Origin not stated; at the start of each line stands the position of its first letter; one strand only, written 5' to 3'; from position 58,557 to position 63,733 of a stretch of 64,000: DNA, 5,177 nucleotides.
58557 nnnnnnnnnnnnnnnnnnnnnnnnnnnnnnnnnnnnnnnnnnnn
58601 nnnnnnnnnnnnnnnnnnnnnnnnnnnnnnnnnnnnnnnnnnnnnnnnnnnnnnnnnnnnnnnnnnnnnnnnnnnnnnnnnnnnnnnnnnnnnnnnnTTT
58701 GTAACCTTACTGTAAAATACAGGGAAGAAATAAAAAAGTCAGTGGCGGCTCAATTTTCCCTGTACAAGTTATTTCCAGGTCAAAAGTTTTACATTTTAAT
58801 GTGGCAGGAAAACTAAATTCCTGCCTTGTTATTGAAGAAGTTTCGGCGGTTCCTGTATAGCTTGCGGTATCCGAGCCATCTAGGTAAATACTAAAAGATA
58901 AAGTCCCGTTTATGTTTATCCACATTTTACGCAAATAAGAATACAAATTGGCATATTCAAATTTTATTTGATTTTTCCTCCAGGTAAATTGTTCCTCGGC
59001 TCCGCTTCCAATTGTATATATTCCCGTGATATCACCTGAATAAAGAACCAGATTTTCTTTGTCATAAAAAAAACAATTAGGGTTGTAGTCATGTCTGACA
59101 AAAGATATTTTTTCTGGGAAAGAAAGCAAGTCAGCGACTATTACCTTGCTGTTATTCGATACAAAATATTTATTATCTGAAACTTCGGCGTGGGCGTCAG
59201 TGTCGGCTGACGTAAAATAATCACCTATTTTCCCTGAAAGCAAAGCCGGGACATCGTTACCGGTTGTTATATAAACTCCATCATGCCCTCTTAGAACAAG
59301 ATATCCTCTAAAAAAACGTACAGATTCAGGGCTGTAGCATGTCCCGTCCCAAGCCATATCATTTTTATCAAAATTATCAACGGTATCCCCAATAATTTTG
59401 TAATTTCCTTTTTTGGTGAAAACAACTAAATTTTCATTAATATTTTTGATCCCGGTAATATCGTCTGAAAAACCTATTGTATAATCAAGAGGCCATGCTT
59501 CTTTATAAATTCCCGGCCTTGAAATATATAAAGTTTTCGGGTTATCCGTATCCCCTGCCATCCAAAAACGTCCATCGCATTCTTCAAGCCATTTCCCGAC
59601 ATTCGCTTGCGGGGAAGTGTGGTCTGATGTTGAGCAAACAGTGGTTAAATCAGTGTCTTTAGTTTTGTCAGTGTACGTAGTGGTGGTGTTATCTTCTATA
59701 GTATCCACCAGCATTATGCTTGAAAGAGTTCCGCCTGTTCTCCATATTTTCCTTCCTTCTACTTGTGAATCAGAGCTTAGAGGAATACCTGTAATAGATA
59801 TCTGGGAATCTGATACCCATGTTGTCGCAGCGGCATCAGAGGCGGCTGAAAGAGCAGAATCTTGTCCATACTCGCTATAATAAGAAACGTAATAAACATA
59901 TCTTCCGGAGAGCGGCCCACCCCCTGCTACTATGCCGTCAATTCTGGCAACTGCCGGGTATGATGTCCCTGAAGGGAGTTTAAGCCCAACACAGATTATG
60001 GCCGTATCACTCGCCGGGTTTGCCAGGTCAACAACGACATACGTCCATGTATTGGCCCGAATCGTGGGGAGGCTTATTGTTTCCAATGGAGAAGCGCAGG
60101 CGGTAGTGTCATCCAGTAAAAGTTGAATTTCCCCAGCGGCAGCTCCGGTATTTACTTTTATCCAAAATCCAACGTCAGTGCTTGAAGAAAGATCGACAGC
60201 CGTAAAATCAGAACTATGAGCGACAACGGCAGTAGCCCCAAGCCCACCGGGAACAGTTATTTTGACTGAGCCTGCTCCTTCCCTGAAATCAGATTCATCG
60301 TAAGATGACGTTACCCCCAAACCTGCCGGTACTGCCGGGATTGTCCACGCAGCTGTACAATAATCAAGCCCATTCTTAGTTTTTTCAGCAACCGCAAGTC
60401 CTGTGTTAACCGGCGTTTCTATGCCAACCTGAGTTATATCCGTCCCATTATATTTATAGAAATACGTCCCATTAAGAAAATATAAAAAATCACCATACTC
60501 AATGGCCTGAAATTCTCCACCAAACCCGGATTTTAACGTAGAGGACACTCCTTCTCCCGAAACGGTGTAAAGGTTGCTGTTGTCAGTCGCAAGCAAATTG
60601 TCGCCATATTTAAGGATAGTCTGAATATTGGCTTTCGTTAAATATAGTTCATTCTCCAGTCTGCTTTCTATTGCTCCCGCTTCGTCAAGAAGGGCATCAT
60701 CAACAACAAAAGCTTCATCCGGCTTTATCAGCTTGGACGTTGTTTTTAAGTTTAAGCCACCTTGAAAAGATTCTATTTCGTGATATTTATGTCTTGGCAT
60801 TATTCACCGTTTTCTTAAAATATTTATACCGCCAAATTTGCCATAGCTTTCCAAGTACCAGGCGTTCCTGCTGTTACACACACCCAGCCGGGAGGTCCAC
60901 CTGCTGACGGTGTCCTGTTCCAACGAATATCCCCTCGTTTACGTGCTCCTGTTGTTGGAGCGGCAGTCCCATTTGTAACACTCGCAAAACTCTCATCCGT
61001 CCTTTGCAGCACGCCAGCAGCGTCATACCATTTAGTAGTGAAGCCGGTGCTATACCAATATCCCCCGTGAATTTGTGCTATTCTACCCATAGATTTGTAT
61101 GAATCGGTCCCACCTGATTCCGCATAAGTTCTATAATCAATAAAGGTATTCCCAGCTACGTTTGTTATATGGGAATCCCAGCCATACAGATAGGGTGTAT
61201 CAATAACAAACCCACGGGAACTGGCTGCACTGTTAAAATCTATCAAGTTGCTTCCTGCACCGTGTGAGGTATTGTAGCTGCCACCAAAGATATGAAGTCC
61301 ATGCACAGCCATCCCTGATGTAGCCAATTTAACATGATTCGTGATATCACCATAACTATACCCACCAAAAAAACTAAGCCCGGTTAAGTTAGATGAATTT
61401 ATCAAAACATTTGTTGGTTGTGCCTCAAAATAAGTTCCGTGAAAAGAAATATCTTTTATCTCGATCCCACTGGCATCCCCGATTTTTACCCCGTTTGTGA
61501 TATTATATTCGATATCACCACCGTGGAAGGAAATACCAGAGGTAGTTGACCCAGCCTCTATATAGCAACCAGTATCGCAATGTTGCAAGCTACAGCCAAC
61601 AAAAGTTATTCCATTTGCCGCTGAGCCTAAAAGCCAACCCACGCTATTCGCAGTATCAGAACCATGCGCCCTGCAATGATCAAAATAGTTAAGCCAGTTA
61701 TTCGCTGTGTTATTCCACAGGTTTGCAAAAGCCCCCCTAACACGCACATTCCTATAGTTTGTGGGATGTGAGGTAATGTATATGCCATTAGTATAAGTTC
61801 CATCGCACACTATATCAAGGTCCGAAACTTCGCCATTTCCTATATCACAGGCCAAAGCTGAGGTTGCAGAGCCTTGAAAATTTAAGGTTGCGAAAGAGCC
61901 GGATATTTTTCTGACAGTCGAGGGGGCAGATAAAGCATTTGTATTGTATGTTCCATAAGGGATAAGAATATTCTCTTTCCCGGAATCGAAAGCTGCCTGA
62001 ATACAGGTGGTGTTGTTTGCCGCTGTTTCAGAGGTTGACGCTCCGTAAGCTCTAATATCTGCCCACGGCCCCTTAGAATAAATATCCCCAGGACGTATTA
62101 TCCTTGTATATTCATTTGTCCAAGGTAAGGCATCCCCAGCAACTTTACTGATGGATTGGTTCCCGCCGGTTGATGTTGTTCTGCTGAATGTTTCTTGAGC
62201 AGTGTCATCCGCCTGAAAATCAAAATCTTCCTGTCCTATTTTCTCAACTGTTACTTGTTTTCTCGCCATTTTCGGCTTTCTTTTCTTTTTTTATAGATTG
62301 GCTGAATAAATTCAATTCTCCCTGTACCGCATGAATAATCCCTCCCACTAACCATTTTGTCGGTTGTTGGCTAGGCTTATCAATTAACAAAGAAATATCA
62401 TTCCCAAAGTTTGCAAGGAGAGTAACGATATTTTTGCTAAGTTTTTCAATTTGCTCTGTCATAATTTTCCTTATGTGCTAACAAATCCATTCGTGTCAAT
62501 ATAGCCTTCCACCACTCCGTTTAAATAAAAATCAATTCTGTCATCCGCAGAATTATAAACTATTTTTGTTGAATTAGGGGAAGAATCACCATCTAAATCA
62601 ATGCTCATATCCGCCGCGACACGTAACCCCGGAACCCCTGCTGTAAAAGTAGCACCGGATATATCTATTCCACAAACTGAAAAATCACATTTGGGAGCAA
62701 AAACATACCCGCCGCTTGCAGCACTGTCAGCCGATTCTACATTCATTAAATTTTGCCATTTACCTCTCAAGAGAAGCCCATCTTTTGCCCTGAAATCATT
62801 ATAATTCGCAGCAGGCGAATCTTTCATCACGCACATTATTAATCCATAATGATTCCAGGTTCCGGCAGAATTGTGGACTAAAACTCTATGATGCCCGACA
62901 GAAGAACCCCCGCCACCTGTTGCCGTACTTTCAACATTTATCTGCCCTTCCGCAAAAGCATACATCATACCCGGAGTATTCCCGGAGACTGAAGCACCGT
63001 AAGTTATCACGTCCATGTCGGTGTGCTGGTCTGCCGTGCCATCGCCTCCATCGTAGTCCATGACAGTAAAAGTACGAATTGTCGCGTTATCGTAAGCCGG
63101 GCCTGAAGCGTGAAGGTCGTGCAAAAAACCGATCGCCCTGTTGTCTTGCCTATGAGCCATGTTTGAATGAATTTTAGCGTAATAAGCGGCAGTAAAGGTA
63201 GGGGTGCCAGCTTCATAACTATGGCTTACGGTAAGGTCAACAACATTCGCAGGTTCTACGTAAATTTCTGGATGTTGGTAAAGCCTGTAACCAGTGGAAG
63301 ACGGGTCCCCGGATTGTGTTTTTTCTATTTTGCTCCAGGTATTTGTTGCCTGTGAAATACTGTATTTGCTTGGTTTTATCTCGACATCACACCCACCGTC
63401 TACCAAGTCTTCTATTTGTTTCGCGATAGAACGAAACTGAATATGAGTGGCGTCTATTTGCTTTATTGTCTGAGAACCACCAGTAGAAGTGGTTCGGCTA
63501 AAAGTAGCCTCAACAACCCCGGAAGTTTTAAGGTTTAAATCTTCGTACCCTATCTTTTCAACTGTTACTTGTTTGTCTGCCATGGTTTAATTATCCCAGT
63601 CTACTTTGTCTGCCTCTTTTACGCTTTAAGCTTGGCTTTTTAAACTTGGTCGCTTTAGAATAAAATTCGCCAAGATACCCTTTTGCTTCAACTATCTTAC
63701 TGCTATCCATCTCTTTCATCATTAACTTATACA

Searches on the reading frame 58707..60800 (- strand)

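Call 32: search_protein_families(library=phrogs, proteins=[window:58707-60800:-], max_evalue=0.001)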
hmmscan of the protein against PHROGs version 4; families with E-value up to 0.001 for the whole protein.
window:58707-60800:- (697 aa): 2 families
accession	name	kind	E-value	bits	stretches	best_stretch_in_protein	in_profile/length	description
phrog_511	-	head and packaging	1.2e-39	137.4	1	279-684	442-847/862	internal virion protein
phrog_8040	-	connector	5.5e-07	29.8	0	40-138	41-141/396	head closure Hc3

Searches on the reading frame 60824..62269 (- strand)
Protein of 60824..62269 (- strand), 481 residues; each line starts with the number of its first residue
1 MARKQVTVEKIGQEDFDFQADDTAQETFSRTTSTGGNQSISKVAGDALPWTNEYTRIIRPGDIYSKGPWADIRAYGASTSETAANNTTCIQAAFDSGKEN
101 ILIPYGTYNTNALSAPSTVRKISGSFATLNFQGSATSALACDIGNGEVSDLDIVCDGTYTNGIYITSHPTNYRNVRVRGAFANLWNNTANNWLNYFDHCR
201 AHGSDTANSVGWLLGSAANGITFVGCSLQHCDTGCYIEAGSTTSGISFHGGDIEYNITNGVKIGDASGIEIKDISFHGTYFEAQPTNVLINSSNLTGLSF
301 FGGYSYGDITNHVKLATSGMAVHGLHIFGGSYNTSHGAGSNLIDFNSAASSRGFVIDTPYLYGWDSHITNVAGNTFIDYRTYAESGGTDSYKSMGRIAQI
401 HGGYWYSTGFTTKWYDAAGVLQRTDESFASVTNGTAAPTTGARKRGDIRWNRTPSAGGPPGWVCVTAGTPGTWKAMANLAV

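Call 32: search_protein_families(library=phrogs, proteins=[window:60824-62269:-], max_evalue=0.001)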
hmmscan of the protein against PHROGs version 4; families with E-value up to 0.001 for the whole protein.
window:60824-62269:- (481 aa): 2 families
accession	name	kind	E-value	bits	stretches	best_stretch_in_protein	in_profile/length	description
phrog_21471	-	unknown function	6.3e-12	46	1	233-475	372-620/626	-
phrog_23059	-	tail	8.1e-08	31.6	1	429-477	812-860/1027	tail fiber protein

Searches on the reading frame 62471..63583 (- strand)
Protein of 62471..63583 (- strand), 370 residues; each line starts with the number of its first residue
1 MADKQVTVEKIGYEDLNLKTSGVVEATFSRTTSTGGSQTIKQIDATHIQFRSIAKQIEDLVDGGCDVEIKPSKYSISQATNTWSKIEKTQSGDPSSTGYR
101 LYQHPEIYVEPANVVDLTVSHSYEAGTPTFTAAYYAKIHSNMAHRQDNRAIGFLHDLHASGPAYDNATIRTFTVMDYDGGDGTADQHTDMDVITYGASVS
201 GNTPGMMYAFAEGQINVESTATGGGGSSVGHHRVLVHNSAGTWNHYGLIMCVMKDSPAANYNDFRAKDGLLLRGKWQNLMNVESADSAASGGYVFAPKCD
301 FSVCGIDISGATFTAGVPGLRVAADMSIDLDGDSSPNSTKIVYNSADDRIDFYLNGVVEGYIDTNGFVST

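Call 32: search_protein_families(library=phrogs, proteins=[window:62471-63583:-], max_evalue=0.001)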
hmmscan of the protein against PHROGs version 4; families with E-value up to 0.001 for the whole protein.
window:62471-63583:- (370 aa): 0 families

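Call 106: find_encoding_contigs(protein=window:62471-63583:-, flank=6000, max_places=3)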
Protein window:62471-63583:- (370 aa): 2 contigs read that carry it; 1 place shown.
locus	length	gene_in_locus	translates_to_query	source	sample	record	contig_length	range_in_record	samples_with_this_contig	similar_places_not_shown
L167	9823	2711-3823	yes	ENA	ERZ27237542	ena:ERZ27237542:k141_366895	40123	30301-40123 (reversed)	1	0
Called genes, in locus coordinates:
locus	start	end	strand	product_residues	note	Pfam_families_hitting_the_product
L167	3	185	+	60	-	?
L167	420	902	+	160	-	-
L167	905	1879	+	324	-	PF24175:SU10_adaptor (faint)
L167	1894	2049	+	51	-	-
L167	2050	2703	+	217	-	PF24175:SU10_adaptor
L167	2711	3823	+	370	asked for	-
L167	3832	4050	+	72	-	-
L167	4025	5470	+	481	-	-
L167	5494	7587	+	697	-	-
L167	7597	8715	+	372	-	-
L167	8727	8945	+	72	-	-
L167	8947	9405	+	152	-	-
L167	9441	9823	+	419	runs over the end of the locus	-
